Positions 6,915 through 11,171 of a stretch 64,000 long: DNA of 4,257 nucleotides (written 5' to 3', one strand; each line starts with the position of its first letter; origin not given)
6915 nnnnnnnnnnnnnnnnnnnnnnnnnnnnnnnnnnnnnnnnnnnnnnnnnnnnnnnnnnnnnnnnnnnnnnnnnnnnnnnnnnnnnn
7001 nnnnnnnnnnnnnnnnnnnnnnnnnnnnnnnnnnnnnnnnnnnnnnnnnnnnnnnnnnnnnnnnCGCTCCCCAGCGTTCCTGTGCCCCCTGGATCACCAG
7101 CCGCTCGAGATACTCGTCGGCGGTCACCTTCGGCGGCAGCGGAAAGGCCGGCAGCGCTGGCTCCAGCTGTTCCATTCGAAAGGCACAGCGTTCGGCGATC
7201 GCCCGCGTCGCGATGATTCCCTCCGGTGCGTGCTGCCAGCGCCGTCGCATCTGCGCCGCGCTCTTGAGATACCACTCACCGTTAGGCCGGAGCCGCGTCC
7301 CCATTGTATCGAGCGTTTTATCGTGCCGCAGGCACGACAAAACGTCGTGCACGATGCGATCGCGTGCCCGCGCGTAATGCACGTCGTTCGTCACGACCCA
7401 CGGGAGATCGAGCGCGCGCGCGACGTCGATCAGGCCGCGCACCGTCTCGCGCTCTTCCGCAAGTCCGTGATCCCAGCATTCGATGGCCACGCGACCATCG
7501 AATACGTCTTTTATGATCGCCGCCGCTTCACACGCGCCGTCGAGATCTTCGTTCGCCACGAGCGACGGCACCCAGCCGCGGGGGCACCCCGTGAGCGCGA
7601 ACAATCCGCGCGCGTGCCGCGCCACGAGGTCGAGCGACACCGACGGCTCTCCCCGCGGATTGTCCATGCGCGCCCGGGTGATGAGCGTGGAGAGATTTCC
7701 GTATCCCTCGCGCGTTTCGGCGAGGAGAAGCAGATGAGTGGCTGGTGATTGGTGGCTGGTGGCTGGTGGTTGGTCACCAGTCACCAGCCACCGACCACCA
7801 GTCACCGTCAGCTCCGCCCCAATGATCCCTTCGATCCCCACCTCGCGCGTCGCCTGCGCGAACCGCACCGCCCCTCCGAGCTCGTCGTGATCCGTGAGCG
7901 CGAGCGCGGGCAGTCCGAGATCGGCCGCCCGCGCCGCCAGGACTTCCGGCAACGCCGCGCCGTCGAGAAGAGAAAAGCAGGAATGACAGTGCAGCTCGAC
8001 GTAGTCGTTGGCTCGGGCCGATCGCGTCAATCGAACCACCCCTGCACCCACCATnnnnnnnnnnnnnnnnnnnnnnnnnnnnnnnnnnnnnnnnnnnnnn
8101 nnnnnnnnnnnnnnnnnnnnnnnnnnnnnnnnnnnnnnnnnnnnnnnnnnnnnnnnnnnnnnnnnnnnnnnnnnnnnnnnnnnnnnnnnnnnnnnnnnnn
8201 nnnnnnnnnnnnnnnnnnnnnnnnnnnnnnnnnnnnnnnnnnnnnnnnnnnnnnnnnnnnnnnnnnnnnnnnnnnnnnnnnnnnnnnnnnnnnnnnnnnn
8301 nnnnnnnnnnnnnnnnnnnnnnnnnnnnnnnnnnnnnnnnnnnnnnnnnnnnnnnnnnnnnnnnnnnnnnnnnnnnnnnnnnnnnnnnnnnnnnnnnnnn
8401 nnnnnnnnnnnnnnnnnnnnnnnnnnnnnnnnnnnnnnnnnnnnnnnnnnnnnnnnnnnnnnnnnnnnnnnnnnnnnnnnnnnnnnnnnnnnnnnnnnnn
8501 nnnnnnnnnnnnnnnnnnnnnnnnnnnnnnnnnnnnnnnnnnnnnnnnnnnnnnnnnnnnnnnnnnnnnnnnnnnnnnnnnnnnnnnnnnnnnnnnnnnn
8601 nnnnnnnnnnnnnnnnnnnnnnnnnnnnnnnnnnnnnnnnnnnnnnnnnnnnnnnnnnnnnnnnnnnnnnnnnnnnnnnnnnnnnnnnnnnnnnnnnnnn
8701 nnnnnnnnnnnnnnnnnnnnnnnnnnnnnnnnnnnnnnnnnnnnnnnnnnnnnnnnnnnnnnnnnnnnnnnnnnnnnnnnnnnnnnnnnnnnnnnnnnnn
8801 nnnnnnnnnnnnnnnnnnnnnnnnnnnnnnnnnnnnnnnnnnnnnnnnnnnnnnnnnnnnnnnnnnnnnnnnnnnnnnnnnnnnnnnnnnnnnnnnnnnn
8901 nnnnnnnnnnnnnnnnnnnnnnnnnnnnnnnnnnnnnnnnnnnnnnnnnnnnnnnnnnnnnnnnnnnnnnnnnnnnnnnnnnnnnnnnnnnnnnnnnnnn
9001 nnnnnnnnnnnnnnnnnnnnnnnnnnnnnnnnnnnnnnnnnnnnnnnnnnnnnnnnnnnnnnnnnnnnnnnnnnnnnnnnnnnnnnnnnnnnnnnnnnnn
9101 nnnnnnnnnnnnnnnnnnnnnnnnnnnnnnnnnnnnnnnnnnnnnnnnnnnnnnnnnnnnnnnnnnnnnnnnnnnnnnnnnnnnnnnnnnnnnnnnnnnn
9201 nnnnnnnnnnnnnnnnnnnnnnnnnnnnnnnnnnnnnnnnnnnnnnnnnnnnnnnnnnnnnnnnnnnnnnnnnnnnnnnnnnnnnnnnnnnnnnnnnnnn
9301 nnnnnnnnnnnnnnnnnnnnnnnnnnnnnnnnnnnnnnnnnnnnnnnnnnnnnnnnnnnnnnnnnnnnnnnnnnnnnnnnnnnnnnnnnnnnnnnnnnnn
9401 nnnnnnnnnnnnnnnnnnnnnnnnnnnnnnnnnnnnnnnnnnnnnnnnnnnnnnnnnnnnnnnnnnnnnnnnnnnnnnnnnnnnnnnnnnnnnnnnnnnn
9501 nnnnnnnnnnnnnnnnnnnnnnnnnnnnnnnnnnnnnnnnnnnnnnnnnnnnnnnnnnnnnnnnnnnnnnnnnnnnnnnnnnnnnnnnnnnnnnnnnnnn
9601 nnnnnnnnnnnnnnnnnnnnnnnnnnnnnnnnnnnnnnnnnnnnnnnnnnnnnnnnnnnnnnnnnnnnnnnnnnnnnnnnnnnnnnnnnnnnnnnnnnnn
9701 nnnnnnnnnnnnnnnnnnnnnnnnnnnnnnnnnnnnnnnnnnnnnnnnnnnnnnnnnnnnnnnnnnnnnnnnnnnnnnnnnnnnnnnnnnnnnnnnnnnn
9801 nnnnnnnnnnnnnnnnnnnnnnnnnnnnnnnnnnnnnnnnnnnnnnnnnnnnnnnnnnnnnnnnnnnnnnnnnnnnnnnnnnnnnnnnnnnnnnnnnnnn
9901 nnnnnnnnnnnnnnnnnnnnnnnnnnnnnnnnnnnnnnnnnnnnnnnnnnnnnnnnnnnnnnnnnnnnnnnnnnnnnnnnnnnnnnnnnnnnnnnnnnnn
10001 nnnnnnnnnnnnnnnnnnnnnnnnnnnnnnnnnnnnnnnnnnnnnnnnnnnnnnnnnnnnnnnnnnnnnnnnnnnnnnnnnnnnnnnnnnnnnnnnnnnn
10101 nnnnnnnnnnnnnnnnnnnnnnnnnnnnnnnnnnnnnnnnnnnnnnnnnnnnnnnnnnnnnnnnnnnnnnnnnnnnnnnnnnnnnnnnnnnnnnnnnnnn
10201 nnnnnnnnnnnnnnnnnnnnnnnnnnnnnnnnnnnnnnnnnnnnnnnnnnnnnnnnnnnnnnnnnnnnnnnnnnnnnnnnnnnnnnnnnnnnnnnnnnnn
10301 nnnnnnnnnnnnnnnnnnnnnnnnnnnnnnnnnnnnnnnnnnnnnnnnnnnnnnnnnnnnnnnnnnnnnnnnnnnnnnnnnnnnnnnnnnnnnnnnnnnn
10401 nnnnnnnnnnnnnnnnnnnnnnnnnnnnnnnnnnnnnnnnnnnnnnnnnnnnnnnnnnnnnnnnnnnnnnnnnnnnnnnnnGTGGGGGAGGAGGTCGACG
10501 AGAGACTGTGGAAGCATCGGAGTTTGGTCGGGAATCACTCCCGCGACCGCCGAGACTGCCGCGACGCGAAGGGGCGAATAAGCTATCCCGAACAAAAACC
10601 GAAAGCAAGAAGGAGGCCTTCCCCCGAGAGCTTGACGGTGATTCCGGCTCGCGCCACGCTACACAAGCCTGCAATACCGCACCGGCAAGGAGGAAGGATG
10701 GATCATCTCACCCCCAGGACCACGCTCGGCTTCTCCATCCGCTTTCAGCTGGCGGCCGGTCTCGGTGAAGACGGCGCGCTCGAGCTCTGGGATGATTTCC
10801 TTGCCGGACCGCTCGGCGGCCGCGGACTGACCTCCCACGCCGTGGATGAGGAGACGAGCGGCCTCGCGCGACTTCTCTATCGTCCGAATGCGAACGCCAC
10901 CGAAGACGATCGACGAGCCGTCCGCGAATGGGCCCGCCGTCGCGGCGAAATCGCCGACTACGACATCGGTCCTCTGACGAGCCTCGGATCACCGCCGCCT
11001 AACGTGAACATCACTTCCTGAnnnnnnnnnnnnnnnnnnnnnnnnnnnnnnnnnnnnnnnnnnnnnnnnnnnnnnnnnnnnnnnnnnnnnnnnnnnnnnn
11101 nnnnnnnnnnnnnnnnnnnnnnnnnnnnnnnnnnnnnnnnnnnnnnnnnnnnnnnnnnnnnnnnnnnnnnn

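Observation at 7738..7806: In-frame heptamer-repeat palindrome inserted in the PHP domain of error-prone polymerase DnaE2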

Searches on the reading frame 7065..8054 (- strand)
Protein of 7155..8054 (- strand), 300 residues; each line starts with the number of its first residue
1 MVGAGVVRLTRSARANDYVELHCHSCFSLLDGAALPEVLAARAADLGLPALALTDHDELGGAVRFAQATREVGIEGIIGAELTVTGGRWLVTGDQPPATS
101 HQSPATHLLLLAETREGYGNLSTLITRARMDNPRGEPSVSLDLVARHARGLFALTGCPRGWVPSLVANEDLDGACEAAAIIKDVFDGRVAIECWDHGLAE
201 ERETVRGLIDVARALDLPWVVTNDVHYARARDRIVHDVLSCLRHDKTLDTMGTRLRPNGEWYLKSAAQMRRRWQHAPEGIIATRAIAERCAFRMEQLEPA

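Call 34: search_solved_structures(query=window:7155-8054:-, show_alignments=2)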
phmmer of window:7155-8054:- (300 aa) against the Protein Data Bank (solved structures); distinct sequences matched with E-value up to 0.001: 15.
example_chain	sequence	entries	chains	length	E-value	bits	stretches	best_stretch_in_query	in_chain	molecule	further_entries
7pu7_A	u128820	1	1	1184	4.3e-41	144.2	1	12-290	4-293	DNA polymerase III subunit alpha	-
5lew_A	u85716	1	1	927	1.2e-40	142.7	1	17-290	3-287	DNA polymerase III subunit alpha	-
2hpi_A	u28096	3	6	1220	4.1e-34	121.3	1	18-276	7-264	DNA polymerase III alpha subunit | DNA polymerase III subunit alpha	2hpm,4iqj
3e0d_A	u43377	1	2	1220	1e-32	116.8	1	18-276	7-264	DNA polymerase III subunit alpha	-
4jom_A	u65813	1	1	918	5.3e-29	104.6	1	18-292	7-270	DNA polymerase III subunit alpha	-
4gx8_A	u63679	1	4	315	1.4e-26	96.6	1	17-291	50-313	DNA polymerase III subunit epsilon,DNA polymerase III subunit alpha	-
4gx9_A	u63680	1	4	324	1.6e-26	96.4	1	17-291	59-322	DNA polymerase III subunit epsilon,DNA polymerase III subunit alpha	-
2hnh_A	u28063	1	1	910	1.6e-25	93.1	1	18-292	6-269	DNA polymerase III alpha subunit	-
2hqa_A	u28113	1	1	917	1.6e-25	93.1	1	18-292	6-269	DNA polymerase III alpha subunit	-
5m1s_A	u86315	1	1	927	1.6e-25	93.1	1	18-292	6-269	DNA polymerase III subunit alpha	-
5fku_A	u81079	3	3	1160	2.5e-25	92.5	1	18-292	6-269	DNA POLYMERASE III SUBUNIT ALPHA | DNA POLYMERASE III ALPHA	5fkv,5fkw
3f2b_A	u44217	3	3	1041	6.9e-13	51.7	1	15-239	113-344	DNA-directed DNA polymerase III alpha chain | GEOBACILLUS KAUSTOPHILUS DNA POLC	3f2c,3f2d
3e0f_A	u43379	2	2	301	1.2e-07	34.5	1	20-85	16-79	Putative Metal-dependent Phosphoesterase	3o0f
9qpc_A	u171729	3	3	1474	2.3e-06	30.3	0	16-114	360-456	DNA polymerase III PolC-type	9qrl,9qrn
2yb1_A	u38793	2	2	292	2.2e-05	27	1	19-91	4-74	AMIDOHYDROLASE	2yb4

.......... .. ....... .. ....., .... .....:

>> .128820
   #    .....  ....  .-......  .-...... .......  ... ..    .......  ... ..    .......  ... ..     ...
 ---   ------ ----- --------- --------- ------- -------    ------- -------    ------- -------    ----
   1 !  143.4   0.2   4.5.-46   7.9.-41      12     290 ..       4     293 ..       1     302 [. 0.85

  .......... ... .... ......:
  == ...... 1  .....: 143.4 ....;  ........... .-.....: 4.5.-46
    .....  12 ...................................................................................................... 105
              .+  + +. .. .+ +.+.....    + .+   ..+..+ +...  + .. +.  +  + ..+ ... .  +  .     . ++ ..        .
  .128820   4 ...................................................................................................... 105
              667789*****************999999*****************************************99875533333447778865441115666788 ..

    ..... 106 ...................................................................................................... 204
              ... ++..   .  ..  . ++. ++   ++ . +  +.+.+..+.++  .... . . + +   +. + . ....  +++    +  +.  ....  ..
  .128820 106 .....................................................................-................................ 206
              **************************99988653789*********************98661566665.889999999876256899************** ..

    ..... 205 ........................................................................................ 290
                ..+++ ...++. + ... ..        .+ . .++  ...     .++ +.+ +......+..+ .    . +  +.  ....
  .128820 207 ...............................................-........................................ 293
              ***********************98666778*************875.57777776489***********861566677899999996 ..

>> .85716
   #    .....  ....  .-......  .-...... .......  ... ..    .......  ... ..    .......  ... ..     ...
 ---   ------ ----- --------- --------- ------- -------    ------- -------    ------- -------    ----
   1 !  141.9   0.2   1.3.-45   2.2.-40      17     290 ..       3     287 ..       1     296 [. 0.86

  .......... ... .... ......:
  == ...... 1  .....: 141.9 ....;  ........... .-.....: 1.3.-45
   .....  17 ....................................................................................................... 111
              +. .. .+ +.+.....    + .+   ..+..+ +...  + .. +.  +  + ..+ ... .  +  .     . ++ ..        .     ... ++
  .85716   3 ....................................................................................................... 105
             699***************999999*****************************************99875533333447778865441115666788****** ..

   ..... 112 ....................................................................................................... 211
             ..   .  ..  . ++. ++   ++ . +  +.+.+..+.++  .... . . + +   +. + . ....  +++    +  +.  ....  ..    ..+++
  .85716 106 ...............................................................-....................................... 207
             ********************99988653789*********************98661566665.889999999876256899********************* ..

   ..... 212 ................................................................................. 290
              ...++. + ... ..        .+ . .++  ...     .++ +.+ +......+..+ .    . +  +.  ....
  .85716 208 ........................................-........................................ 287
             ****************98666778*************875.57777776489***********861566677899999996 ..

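Call 67: predict_structure(alignment_id=A1)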
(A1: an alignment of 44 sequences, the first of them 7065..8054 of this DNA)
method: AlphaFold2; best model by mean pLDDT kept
length: 330 residues; sequences in the alignment: 44
mean_pLDDT: 69.8   pTM: 0.67
mean pLDDT of the five models: 69.8, 68.1, 64.4, 62.8, 61.7
residues with pLDDT >= 90: 62; 70-90: 106; 50-70: 103; < 50: 59
segments of 3 or more residues with pLDDT < 50: 1-16, 18-33, 225-230, 254-265, 297-302
pLDDT, mean of each block of 10 residues (from residue 1): 33 46 38 58 70 61 72 77 76 57 78 86 86 85 95 82 92 94 94 76 89 93 51 53 64 46 52 74 72 53 68 70 64
secondary structure, 60 per line:
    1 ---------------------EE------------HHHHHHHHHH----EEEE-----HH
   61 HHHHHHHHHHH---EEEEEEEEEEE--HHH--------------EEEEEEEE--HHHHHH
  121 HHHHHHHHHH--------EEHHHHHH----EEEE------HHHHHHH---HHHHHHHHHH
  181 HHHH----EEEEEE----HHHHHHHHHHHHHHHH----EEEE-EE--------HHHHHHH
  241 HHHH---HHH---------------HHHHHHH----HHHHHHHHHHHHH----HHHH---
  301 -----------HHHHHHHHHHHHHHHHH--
elements in order: H36-45 E50-53 H59-71 E75-85 E105-112 H115-130 H141-146 E151-154 H161-167 H171-184 E189-194 H199-214 E219-222 H234-244 H266-272 H277-289 H294-297 H312-328
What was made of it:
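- (9) The loop is structurally permissive: Mtb DnaE1 has about 30 residues at this position (call 34), and the AlphaFold model places the insert as a lower-confidence loop between two strands (call 67). The model confidence in the insert is low, about 57 (call 67).
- Tried and rejected: It was only mediocre (mean pLDDT 69.8, call 67) and I used it only to say that the insert is a lower-confidence loop between two strands.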

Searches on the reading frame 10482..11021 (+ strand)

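Call 55: search_protein_families(library=pfam, proteins=[window:10482-11021:+], max_evalue=0.01)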
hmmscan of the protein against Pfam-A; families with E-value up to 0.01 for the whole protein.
window:10482-11021:+ (179 aa): 1 family
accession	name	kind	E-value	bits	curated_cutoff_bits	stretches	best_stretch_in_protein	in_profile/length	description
PF04320.19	YggL_50S_bp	-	9.2e-07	30.2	27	1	81-166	14-98/102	YggL 50S ribosome-binding protein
